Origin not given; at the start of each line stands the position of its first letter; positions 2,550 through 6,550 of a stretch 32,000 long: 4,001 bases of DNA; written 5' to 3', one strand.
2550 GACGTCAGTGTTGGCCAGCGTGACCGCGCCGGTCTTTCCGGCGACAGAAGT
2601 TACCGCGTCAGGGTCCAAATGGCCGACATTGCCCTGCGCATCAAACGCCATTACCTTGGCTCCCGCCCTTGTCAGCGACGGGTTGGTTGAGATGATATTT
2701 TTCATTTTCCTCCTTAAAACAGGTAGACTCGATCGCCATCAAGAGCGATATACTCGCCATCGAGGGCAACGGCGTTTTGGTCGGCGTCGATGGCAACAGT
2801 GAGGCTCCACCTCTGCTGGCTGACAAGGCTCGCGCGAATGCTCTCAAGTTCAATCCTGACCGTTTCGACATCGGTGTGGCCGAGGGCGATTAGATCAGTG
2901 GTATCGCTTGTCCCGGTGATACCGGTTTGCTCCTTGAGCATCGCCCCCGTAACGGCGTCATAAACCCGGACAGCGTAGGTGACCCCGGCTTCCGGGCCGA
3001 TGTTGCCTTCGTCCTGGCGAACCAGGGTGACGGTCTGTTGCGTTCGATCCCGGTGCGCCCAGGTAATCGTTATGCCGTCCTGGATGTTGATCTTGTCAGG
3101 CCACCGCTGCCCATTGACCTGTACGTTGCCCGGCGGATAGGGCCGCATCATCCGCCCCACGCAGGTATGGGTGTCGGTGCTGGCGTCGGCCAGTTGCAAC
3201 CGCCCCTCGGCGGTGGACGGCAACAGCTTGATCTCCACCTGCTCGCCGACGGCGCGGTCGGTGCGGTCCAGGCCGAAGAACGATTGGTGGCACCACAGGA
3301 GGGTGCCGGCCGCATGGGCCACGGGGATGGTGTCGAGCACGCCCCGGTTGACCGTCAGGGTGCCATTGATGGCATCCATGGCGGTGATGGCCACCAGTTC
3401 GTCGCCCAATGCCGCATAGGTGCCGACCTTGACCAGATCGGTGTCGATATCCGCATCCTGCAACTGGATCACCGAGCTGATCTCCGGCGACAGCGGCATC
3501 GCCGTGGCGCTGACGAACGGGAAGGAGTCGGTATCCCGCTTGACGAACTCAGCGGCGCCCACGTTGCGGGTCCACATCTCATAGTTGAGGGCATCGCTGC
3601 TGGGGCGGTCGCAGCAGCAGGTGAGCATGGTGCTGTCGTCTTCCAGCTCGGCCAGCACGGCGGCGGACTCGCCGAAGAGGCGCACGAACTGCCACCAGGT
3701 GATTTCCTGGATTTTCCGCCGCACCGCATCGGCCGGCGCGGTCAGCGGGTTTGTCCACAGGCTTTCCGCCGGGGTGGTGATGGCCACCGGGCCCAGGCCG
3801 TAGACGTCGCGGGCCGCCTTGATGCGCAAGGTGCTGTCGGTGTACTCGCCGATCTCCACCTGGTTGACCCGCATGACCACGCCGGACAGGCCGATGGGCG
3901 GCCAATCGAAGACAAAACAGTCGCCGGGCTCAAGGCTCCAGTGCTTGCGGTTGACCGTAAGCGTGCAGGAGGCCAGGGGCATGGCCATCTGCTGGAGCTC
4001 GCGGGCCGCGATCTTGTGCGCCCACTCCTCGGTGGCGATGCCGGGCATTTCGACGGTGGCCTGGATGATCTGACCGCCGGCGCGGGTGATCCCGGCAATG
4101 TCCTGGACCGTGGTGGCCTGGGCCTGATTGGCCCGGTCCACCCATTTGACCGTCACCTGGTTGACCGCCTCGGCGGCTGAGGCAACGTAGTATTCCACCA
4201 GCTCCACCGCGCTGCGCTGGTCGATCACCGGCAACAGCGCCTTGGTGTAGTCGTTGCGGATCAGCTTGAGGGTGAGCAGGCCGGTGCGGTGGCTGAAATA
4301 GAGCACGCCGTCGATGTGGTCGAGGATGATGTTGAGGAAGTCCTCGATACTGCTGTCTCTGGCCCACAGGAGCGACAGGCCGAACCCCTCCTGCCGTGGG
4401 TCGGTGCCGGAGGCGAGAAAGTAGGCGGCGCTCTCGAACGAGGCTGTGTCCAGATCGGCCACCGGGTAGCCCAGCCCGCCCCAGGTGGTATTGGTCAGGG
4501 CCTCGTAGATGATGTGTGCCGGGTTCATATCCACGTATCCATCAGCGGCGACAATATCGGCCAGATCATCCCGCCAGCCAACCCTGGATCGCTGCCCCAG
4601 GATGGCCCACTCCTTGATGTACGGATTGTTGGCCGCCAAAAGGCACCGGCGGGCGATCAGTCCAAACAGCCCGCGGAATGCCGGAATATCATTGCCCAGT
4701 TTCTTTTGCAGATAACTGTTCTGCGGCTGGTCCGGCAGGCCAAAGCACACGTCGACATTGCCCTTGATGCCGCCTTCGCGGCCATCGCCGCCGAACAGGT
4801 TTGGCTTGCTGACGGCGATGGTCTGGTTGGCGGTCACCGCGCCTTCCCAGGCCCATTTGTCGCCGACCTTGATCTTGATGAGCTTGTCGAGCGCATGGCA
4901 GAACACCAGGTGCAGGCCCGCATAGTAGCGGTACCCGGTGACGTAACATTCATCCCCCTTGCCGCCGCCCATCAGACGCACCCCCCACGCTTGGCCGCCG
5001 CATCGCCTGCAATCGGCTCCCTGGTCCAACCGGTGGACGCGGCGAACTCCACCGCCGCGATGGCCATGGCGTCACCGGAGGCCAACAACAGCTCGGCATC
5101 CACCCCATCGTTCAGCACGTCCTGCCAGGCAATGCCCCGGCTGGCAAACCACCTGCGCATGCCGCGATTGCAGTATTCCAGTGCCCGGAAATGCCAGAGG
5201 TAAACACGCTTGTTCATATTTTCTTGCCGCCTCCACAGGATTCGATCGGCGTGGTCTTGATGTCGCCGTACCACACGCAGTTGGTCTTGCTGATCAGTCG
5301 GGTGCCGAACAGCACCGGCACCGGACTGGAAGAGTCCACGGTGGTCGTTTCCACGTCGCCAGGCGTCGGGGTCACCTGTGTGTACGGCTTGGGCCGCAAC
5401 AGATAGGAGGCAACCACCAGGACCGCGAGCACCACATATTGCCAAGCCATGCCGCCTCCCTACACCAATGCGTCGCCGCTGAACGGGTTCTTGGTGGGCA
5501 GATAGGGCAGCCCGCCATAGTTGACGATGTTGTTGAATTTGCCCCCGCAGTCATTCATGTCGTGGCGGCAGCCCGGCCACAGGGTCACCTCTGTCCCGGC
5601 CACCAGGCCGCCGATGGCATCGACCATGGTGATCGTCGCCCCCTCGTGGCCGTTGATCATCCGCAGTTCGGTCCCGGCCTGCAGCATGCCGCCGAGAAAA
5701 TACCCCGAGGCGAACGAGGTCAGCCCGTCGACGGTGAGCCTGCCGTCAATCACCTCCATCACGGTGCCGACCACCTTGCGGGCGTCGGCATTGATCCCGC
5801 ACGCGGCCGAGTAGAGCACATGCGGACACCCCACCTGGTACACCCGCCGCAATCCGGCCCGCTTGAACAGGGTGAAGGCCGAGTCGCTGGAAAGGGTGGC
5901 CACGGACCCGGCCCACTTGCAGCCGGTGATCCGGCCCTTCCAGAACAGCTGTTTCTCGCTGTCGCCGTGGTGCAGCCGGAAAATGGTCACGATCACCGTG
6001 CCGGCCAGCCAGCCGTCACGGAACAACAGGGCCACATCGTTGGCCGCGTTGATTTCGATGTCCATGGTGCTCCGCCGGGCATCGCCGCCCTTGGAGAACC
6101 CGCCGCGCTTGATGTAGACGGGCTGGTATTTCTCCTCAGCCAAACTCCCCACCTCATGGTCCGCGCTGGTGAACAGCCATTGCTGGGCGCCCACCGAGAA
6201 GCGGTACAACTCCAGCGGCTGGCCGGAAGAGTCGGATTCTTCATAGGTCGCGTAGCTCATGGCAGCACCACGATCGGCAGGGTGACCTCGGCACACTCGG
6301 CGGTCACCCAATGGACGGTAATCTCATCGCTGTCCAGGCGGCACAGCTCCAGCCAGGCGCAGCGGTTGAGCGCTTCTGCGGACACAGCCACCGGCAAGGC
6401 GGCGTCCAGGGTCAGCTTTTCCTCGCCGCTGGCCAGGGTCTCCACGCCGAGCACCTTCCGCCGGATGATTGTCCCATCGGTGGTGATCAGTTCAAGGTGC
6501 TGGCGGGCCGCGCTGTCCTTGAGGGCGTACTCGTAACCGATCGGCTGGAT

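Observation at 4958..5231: J-like tail-tip gene interrupted by a 265-bp insert flanked by 9-bp direct repeats and carrying a translationally coupled 81-aa ORF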

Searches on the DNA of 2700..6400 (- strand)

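Call 9: search_dna_similar(query=window:2700-6400:-, collection=phages, mode=near)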
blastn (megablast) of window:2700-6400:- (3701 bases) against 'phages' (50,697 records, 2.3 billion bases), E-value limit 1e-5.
No match.

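Call 88: search_rna_families(source=window, start=4600, end=5700, threshold=evalue, max_evalue=1)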
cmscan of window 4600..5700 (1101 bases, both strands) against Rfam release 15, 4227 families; matches with E-value up to 1: 1.
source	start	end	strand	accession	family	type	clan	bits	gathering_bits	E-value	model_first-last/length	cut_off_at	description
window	4754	4844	+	RF04175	mir-1260b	Gene; miRNA;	-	19.1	81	0.93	1-108/108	no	mir-1260b microRNA precursor family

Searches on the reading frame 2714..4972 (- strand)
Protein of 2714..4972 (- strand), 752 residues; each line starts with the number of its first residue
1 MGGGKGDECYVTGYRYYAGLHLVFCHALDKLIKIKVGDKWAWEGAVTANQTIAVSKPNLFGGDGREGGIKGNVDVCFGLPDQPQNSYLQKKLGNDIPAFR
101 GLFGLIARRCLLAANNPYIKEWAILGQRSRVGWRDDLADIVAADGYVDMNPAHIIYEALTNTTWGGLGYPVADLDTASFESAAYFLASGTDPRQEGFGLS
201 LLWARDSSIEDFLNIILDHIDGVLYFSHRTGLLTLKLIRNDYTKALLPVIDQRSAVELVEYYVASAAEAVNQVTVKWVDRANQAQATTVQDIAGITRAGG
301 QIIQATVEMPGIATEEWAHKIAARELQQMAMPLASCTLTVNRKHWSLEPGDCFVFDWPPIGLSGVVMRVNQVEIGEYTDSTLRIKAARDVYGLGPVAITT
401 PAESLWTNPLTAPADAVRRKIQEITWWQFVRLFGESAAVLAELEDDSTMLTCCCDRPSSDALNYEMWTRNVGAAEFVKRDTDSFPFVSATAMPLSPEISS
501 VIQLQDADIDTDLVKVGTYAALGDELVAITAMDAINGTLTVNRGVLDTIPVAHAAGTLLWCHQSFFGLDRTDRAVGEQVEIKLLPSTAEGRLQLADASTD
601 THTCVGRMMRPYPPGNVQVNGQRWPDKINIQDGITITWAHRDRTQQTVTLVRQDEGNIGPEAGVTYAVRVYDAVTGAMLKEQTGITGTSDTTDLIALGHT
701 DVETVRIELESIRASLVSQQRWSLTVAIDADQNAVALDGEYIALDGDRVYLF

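Call 7: search_protein_families(library=pfam, proteins=[window:2714-4972:-], max_evalue=1)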
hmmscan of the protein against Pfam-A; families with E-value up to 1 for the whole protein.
window:2714-4972:- (752 aa): 2 families
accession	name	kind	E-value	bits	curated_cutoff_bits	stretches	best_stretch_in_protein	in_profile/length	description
PF13550.12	Phage-tail_3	-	1.7e-18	67.5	23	1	207-372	4-162/164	Putative phage tail protein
PF09759.15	Atx10homo_assoc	-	0.024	15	28.9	1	87-127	14-53/99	Spinocerebellar ataxia type 10 protein domain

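Call 8: search_protein_families(library=phrogs, proteins=[window:2714-4972:-], max_evalue=0.1)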
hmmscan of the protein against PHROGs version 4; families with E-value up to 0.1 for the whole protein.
window:2714-4972:- (752 aa): 8 families
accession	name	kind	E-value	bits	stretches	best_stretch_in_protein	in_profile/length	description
phrog_1101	-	tail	1.9e-242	809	1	1-730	74-801/1405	tail protein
phrog_6284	-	tail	1.2e-180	604.1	1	10-721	8-752/1280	tail protein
phrog_21247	-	tail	1.7e-78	265.4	1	11-481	9-484/508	tail protein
phrog_4271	-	tail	5e-08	32.1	2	2-102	93-178/1309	tail protein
phrog_31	-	tail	1.9e-06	27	1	264-353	649-738/1565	central tail fiber J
phrog_469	-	tail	0.0052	15.9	1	270-352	687-765/903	tail protein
phrog_7578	-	unknown function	0.032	14.2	1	508-559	42-97/300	-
phrog_35311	-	unknown function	0.038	15.2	1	250-355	14-119/132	-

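Call 34: search_solved_structures(query=window:2714-4972:-, max_evalue=1)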
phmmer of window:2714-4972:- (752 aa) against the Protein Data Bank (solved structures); distinct sequences matched with E-value up to 1: 2.
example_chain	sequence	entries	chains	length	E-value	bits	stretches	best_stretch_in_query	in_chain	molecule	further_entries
8vjh_A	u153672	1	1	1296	6.4e-104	352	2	10-689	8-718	Minor tail protein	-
8rk3_o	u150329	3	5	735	2.3e-102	346.8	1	8-726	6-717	Tip attachment protein J domain-containing protein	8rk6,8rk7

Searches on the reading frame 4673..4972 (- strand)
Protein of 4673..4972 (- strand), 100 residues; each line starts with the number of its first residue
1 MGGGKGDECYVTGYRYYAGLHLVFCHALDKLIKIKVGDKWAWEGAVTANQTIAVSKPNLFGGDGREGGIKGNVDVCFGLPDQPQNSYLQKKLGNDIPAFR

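Call 59: find_related_loci(query=A3, collection=viral_contigs, flank=2500)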
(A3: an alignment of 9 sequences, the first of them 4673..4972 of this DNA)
Query A3 (100 aa) in viral_contigs; peptide patterns used: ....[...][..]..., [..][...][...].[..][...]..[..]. (x = any residue, [..] = any of these).
598 stretches matched a pattern (row limit reached: there are more); 517 encode a relative of the query (tblastn E <= 1e-3); the best 80 are kept; 80 distinct loci.
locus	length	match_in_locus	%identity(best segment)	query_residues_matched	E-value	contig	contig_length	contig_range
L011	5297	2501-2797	76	1-100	8e-51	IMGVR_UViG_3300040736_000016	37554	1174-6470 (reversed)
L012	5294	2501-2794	70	3-100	1e-47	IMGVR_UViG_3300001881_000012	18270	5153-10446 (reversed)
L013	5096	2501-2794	69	3-100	4e-47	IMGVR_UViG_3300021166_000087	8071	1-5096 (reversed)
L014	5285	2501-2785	67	6-100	3e-43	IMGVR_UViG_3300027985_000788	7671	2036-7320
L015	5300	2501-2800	64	1-100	2e-38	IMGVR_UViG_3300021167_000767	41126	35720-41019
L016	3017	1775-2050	58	10-100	1e-34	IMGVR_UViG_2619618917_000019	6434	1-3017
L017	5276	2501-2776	57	10-100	6e-34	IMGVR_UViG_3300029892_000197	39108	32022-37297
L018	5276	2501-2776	57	10-100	6e-34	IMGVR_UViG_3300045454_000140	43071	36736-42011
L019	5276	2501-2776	55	10-100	2e-33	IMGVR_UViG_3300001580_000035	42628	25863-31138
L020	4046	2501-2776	57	10-100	1e-32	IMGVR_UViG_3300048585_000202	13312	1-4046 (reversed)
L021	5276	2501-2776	57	10-100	1e-32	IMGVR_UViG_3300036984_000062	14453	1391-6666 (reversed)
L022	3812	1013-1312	51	2-100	5e-32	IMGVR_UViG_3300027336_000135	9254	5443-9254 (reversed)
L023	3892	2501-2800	51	2-100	7e-32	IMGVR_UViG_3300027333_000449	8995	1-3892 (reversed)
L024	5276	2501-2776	54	10-100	1e-31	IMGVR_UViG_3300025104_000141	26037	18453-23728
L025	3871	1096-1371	53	10-100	1e-31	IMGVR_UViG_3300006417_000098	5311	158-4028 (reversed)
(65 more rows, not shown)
